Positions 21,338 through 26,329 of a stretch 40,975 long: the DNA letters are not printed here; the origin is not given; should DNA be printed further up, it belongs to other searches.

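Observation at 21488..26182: Protein of about 1564 aa fusing two different GT-C glycosyltransferase modules, the second split by a soluble insertion of about 370 aa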

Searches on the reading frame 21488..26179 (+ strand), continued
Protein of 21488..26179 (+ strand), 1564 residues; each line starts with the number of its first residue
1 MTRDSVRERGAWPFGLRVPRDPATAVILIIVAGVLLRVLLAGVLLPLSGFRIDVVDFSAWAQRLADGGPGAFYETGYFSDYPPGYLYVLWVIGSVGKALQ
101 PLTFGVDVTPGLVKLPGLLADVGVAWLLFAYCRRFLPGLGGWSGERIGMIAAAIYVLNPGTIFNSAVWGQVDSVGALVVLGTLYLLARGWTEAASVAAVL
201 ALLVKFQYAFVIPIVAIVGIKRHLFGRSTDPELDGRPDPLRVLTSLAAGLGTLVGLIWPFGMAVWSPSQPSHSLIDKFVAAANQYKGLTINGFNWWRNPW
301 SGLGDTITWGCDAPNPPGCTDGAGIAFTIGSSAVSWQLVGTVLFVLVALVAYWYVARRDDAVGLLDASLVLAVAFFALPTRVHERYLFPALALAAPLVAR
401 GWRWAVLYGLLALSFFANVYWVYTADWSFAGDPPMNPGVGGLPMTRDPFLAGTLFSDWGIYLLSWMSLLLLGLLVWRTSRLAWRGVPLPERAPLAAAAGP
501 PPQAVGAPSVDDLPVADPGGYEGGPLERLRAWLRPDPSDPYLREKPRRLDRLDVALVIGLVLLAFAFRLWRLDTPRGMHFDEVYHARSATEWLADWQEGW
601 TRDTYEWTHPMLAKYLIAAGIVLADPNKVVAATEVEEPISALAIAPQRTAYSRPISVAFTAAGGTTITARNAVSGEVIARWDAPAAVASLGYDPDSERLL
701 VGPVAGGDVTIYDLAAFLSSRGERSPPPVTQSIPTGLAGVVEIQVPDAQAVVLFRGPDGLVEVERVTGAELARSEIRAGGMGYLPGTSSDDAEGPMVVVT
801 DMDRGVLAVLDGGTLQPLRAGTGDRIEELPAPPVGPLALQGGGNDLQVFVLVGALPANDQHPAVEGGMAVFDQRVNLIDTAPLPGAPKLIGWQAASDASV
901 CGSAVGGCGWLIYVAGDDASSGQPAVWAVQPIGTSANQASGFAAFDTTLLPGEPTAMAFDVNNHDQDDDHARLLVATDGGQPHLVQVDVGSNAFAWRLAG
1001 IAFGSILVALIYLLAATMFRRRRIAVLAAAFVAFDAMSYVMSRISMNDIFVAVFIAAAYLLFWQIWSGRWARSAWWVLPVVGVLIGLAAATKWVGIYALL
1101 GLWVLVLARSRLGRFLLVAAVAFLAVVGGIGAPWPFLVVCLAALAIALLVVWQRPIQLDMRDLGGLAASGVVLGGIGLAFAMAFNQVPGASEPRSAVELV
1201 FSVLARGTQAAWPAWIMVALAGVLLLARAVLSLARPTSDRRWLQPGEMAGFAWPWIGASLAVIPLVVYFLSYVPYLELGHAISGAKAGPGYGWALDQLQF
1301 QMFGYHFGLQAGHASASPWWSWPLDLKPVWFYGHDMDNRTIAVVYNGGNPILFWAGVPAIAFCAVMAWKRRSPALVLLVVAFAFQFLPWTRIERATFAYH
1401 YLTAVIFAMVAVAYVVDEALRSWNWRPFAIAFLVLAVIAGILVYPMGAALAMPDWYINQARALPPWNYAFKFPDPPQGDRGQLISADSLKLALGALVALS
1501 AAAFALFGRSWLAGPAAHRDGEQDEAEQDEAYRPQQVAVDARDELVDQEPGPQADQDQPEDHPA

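Call 10: find_homologous_proteins(query=window:21488-26179:+)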
Query window:21488-26179:+ (1564 aa): 1086 proteins with E <= 0.001 among 8000 candidates; the best 120 are listed.
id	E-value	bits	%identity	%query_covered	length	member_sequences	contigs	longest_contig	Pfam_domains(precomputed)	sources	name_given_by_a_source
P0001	0.0e+0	3525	100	100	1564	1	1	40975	PF02366.25,PF16192.11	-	-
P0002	0.0e+0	2393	68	100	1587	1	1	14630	PF02366.25,PF16192.11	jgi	jgi:4-amino-4-deoxy-L-arabinose transferase-like glycosyltransferase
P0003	0.0e+0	2371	67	75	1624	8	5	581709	PF02366.25,PF16192.11,PF13231.13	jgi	jgi:4-amino-4-deoxy-L-arabinose transferase-like glycosyltransferase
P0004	0.0e+0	2354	66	75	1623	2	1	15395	PF02366.25,PF16192.11,PF13231.13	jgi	jgi:4-amino-4-deoxy-L-arabinose transferase-like glycosyltransferase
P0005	0.0e+0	2347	69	66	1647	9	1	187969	PF02366.25,PF16192.11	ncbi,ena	-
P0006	0.0e+0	2341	69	98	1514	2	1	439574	PF02366.25,PF16192.11,PF13231.13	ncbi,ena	-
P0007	0.0e+0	2329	66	100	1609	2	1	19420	PF02366.25,PF16192.11,PF13231.13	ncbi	ncbi:MAG: phospholipid carrier-dependent glycosyltransferase [Chloroflexota bacterium]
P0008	0.0e+0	2323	64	100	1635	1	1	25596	PF02366.25,PF16192.11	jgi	jgi:Gpi18-like mannosyltransferase/predicted membrane-bound dolichyl-phosphate-mannose-protein manno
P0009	0.0e+0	2320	68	66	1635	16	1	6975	PF02366.25,PF16192.11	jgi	jgi:predicted membrane-bound dolichyl-phosphate-mannose-protein mannosyltransferase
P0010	0.0e+0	2320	65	74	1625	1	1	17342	PF02366.25,PF16192.11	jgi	jgi:predicted membrane-bound dolichyl-phosphate-mannose-protein mannosyltransferase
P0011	0.0e+0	2313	66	100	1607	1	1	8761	PF02366.25,PF16192.11,PF13231.13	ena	-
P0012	0.0e+0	2303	64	100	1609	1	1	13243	PF02366.25,PF16192.11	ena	-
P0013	0.0e+0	2303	66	74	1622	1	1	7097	PF02366.25,PF16192.11,PF13231.13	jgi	jgi:predicted membrane-bound dolichyl-phosphate-mannose-protein mannosyltransferase/Gpi18-like manno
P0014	0.0e+0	2291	68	95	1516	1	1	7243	PF06728.20,PF02366.25,PF16192.11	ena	-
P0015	0.0e+0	2283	68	97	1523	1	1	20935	PF02366.25,PF16192.11,PF13231.13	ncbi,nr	ncbi:MAG TPA: phospholipid carrier-dependent glycosyltransferase [Candidatus Limnocylindria bacteriu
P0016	0.0e+0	2272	65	100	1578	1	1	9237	PF02366.25,PF16192.11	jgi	-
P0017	0.0e+0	2270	67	95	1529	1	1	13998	PF02366.25,PF16192.11,PF13231.13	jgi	jgi:predicted membrane-bound dolichyl-phosphate-mannose-protein mannosyltransferase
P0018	0.0e+0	2265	65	98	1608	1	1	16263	PF02366.25,PF16192.11,PF13231.13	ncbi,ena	-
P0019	0.0e+0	2258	67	97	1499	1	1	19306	PF02366.25,PF16192.11,PF13231.13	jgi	jgi:4-amino-4-deoxy-L-arabinose transferase-like glycosyltransferase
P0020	0.0e+0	2237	63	100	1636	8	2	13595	PF02366.25,PF16192.11,PF13231.13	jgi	jgi:dolichyl-phosphate-mannose--protein O-mannosyl transferase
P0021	0.0e+0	2221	63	100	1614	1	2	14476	PF02366.25,PF16192.11,PF13231.13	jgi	jgi:predicted membrane-bound dolichyl-phosphate-mannose-protein mannosyltransferase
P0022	0.0e+0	2212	62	100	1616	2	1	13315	PF02366.25,PF16192.11,PF13231.13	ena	-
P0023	0.0e+0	2212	67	97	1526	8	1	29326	PF02366.25,PF16192.11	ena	-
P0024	0.0e+0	2210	62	100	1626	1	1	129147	PF02366.25,PF16192.11,PF13231.13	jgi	jgi:4-amino-4-deoxy-L-arabinose transferase-like glycosyltransferase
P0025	0.0e+0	2209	62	100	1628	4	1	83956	PF02366.25,PF16192.11,PF13231.13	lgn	-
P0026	0.0e+0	2199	64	100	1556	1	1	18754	PF02366.25,PF16192.11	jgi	jgi:C-terminal four TMM region of protein-O-mannosyltransferase/Dolichyl-phosphate-mannose-protein m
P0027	0.0e+0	2195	64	100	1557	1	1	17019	PF02366.25,PF16192.11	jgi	jgi:predicted membrane-bound dolichyl-phosphate-mannose-protein mannosyltransferase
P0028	0.0e+0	2192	62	100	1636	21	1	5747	PF02366.25,PF16192.11,PF13231.13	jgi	jgi:predicted membrane-bound dolichyl-phosphate-mannose-protein mannosyltransferase/Gpi18-like manno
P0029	0.0e+0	2182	64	100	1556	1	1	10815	PF02366.25,PF16192.11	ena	-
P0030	0.0e+0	2176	64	100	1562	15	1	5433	PF02366.25,PF16192.11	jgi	-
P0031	0.0e+0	2173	63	100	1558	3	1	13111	PF02366.25,PF16192.11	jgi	jgi:predicted membrane-bound dolichyl-phosphate-mannose-protein mannosyltransferase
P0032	0.0e+0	2171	64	100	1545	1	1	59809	PF02366.25,PF16192.11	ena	-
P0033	0.0e+0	2168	63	100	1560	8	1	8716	PF02366.25,PF16192.11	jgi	jgi:predicted membrane-bound dolichyl-phosphate-mannose-protein mannosyltransferase/Gpi18-like manno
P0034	0.0e+0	2167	67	74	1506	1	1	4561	PF02366.25,PF16192.11,PF13231.13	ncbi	ncbi:MAG: phospholipid carrier-dependent glycosyltransferase, partial [Candidatus Limnocylindria bac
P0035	0.0e+0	2167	64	100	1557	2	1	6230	PF02366.25,PF16192.11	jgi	jgi:predicted membrane-bound dolichyl-phosphate-mannose-protein mannosyltransferase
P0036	0.0e+0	2163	63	100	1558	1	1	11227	PF02366.25,PF16192.11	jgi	jgi:predicted membrane-bound dolichyl-phosphate-mannose-protein mannosyltransferase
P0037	0.0e+0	2163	63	100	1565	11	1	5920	PF02366.25,PF16192.11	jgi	-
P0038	0.0e+0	2162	64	100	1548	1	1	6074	PF02366.25,PF16192.11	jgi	jgi:predicted membrane-bound dolichyl-phosphate-mannose-protein mannosyltransferase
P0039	0.0e+0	2160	62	100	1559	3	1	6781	PF02366.25,PF16192.11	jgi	jgi:predicted membrane-bound dolichyl-phosphate-mannose-protein mannosyltransferase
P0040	0.0e+0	2160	64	100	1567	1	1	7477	PF02366.25,PF16192.11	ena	-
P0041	0.0e+0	2159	63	100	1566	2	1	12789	PF02366.25,PF16192.11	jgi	jgi:predicted membrane-bound dolichyl-phosphate-mannose-protein mannosyltransferase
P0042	0.0e+0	2158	63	100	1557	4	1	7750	PF02366.25,PF16192.11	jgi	jgi:predicted membrane-bound dolichyl-phosphate-mannose-protein mannosyltransferase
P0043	0.0e+0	2157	62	100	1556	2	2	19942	PF02366.25,PF16192.11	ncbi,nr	ncbi:MAG: phospholipid carrier-dependent glycosyltransferase [Chloroflexi bacterium]|nr:phospholipid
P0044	0.0e+0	2157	63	100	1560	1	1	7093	PF02366.25,PF16192.11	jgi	jgi:predicted membrane-bound dolichyl-phosphate-mannose-protein mannosyltransferase/Gpi18-like manno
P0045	0.0e+0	2157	63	100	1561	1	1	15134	PF02366.25,PF16192.11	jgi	jgi:predicted membrane-bound dolichyl-phosphate-mannose-protein mannosyltransferase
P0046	0.0e+0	2157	63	100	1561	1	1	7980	PF02366.25,PF16192.11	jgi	jgi:predicted membrane-bound dolichyl-phosphate-mannose-protein mannosyltransferase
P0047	0.0e+0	2156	63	99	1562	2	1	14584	PF02366.25,PF16192.11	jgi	-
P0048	0.0e+0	2152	63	100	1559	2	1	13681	PF02366.25,PF16192.11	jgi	-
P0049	0.0e+0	2152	63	100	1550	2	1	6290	PF02366.25,PF16192.11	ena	-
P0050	0.0e+0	2151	63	100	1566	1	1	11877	PF02366.25,PF16192.11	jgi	-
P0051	0.0e+0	2147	63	100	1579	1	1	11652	PF02366.25,PF16192.11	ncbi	-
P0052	0.0e+0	2144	62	100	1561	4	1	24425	PF02366.25,PF16192.11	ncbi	-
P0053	0.0e+0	2141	64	99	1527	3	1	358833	PF02366.25,PF16192.11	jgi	jgi:predicted membrane-bound dolichyl-phosphate-mannose-protein mannosyltransferase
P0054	0.0e+0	2139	63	100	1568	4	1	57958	PF02366.25,PF16192.11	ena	-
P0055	0.0e+0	2138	63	99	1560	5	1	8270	PF02366.25,PF16192.11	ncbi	-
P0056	0.0e+0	2137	65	97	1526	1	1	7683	PF02366.25,PF16192.11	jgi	jgi:predicted membrane-bound dolichyl-phosphate-mannose-protein mannosyltransferase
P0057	0.0e+0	2135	62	100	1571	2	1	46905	PF02366.25,PF16192.11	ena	-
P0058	0.0e+0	2135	63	100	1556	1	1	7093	PF02366.25,PF16192.11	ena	-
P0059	0.0e+0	2135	64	100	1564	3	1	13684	PF02366.25,PF16192.11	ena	-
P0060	0.0e+0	2134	63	100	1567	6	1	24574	PF02366.25,PF16192.11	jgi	jgi:predicted membrane-bound dolichyl-phosphate-mannose-protein mannosyltransferase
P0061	0.0e+0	2133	62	100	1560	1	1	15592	PF02366.25,PF16192.11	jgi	jgi:hypothetical protein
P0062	0.0e+0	2132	63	100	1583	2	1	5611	PF02366.25,PF16192.11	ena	-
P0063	0.0e+0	2129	63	99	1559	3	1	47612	PF02366.25,PF16192.11,PF13231.13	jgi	-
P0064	0.0e+0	2126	63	98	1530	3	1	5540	PF02366.25,PF16192.11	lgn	-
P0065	0.0e+0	2125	63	100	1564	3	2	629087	PF02366.25,PF16192.11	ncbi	ncbi:MAG: phospholipid carrier-dependent glycosyltransferase [Chloroflexota bacterium]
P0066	0.0e+0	2117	62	100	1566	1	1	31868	PF02366.25,PF16192.11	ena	-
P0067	0.0e+0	2112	62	100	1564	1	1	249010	PF02366.25,PF16192.11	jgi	jgi:predicted membrane-bound dolichyl-phosphate-mannose-protein mannosyltransferase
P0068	0.0e+0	2110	62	100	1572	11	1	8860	PF02366.25,PF16192.11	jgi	jgi:predicted membrane-bound dolichyl-phosphate-mannose-protein mannosyltransferase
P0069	0.0e+0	2110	63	100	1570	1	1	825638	PF02366.25,PF16192.11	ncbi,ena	-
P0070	0.0e+0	2105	62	100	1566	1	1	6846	PF02366.25,PF16192.11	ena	-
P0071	0.0e+0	2101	62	100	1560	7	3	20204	PF02366.25,PF16192.11,PF13231.13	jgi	jgi:hypothetical protein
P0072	0.0e+0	2095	63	98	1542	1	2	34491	PF02366.25,PF16192.11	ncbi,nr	ncbi:MAG: phospholipid carrier-dependent glycosyltransferase [Chloroflexota bacterium]|nr:phospholip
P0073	0.0e+0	2088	62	100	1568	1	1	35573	PF02366.25,PF16192.11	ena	-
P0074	0.0e+0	2083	62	94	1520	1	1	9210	PF02366.25,PF16192.11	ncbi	ncbi:MAG TPA: phospholipid carrier-dependent glycosyltransferase, partial [Candidatus Limnocylindria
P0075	0.0e+0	2070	62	100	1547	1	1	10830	PF02366.25,PF16192.11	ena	-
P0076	0.0e+0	2067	61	100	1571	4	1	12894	PF02366.25,PF16192.11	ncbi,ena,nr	ncbi:MAG: phospholipid carrier-dependent glycosyltransferase [Chloroflexi bacterium]|nr:MAG: phospho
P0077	0.0e+0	2061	61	100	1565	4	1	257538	PF02366.25,PF16192.11,PF13231.13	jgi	jgi:predicted membrane-bound dolichyl-phosphate-mannose-protein mannosyltransferase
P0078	0.0e+0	2050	62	100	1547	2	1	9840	PF02366.25,PF16192.11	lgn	-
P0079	0.0e+0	2037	62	99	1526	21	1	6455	PF02366.25,PF16192.11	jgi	jgi:dolichyl-phosphate-mannose--protein O-mannosyl transferase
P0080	0.0e+0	2032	61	99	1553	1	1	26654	PF02366.25,PF16192.11,PF13231.13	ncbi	-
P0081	0.0e+0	2031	61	99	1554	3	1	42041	PF09594.17,PF02366.25,PF16192.11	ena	-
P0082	0.0e+0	2021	61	99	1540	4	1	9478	PF02366.25,PF16192.11,PF13231.13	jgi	jgi:predicted membrane-bound dolichyl-phosphate-mannose-protein mannosyltransferase/Gpi18-like manno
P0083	0.0e+0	2012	60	98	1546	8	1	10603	PF02366.25,PF16192.11,PF13231.13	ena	-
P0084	0.0e+0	2002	61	97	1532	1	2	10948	PF02366.25,PF16192.11,PF13231.13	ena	-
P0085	0.0e+0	2001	60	98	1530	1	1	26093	PF02366.25,PF16192.11,PF13231.13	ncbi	-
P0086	0.0e+0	1997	64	92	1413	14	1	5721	PF02366.25,PF16192.11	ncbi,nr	ncbi:MAG TPA: phospholipid carrier-dependent glycosyltransferase, partial [Methylomirabilota bacteri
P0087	0.0e+0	1991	61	98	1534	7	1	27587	PF02366.25,PF16192.11,PF13231.13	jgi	-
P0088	0.0e+0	1970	61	98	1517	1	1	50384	PF02366.25,PF16192.11,PF13231.13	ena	-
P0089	0.0e+0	1949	63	90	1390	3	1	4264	PF02366.25,PF16192.11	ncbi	ncbi:MAG TPA: phospholipid carrier-dependent glycosyltransferase, partial [Candidatus Limnocylindria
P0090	0.0e+0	1944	60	98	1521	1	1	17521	PF02366.25,PF16192.11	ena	-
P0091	0.0e+0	1937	60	99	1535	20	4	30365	PF02366.25,PF16192.11,PF13231.13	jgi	jgi:predicted membrane-bound dolichyl-phosphate-mannose-protein mannosyltransferase/Gpi18-like manno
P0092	0.0e+0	1933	59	96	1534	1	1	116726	PF02366.25,PF16192.11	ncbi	-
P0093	0.0e+0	1911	58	100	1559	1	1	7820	PF02366.25,PF16192.11,PF13231.13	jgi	jgi:dolichyl-phosphate-mannose--protein O-mannosyl transferase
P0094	0.0e+0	1900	58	100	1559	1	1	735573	PF02366.25,PF16192.11,PF13231.13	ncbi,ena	-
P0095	0.0e+0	1889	58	100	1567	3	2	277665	PF02366.25,PF16192.11,PF13231.13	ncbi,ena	-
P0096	0.0e+0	1879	57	100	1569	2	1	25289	PF02366.25,PF16192.11,PF13231.13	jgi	jgi:predicted membrane-bound dolichyl-phosphate-mannose-protein mannosyltransferase/Gpi18-like manno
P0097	0.0e+0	1874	58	100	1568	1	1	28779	PF02366.25,PF16192.11,PF13231.13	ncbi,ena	-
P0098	0.0e+0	1872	58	100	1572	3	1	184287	PF02366.25,PF16192.11,PF13231.13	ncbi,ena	-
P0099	0.0e+0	1869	58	100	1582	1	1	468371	PF02366.25,PF16192.11,PF13231.13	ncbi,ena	-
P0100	0.0e+0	1866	58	96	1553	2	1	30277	PF02366.25,PF16192.11,PF13231.13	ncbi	-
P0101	0.0e+0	1855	58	66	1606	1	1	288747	PF02366.25,PF16192.11,PF13231.13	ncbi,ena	-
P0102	0.0e+0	1854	58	96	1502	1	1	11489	PF02366.25,PF16192.11,PF13231.13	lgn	-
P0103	0.0e+0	1853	67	82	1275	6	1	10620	PF02366.25,PF16192.11,PF13231.13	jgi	jgi:4-amino-4-deoxy-L-arabinose transferase-like glycosyltransferase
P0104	0.0e+0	1843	58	62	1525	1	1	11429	PF02366.25,PF16192.11,PF13231.13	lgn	-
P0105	0.0e+0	1840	57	100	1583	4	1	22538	PF02366.25,PF16192.11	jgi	jgi:predicted membrane-bound dolichyl-phosphate-mannose-protein mannosyltransferase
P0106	0.0e+0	1834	58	96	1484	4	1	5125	PF02366.25,PF16192.11,PF13231.13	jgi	jgi:predicted membrane-bound dolichyl-phosphate-mannose-protein mannosyltransferase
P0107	0.0e+0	1832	58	97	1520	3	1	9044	PF06728.20,PF02366.25,PF16192.11,PF13231.13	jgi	jgi:predicted membrane-bound dolichyl-phosphate-mannose-protein mannosyltransferase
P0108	0.0e+0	1829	58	97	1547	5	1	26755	PF09594.17,PF02366.25,PF16192.11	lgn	-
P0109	0.0e+0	1829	57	100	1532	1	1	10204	PF02366.25,PF16192.11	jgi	jgi:predicted membrane-bound dolichyl-phosphate-mannose-protein mannosyltransferase/Gpi18-like manno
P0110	0.0e+0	1825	59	97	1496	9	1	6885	PF02366.25,PF16192.11,PF13231.13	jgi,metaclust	metaclust:\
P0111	0.0e+0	1821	57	98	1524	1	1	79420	PF02366.25,PF16192.11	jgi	jgi:4-amino-4-deoxy-L-arabinose transferase-like glycosyltransferase/Gpi18-like mannosyltransferase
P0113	0.0e+0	1818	56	100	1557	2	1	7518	PF02366.25,PF16192.11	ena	-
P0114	0.0e+0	1814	55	100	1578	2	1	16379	PF09594.17,PF02366.25,PF16192.11,PF13231.13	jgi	jgi:dolichyl-phosphate-mannose--protein O-mannosyl transferase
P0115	0.0e+0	1813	58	98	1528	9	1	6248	PF02366.25,PF16192.11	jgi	jgi:Gpi18-like mannosyltransferase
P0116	0.0e+0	1813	58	97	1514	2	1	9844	PF06728.20,PF02366.25,PF16192.11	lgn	-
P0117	0.0e+0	1812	57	100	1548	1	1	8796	PF02366.25,PF16192.11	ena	-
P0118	0.0e+0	1812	58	98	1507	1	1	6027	PF02366.25,PF16192.11,PF13231.13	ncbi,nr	ncbi:MAG: phospholipid carrier-dependent glycosyltransferase [Chloroflexota bacterium]|nr:phospholip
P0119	0.0e+0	1812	55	99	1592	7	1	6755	PF02366.25,PF16192.11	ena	-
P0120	0.0e+0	1807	58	97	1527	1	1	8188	PF02366.25,PF16192.11,PF13231.13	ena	-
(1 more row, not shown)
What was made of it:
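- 21488..26182 (+): Whole gene: a 1564-aa fused double GT-C glycosyltransferase. There are 1086 homologues; the top 120 are 1275-1647 aa long and 55-69% identical (call 10).
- More than 100 full-length homologues exist (call 10). More than 100 independent clusters from JGI, ENA, NCBI and Logan encode the full-length protein (call 10).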
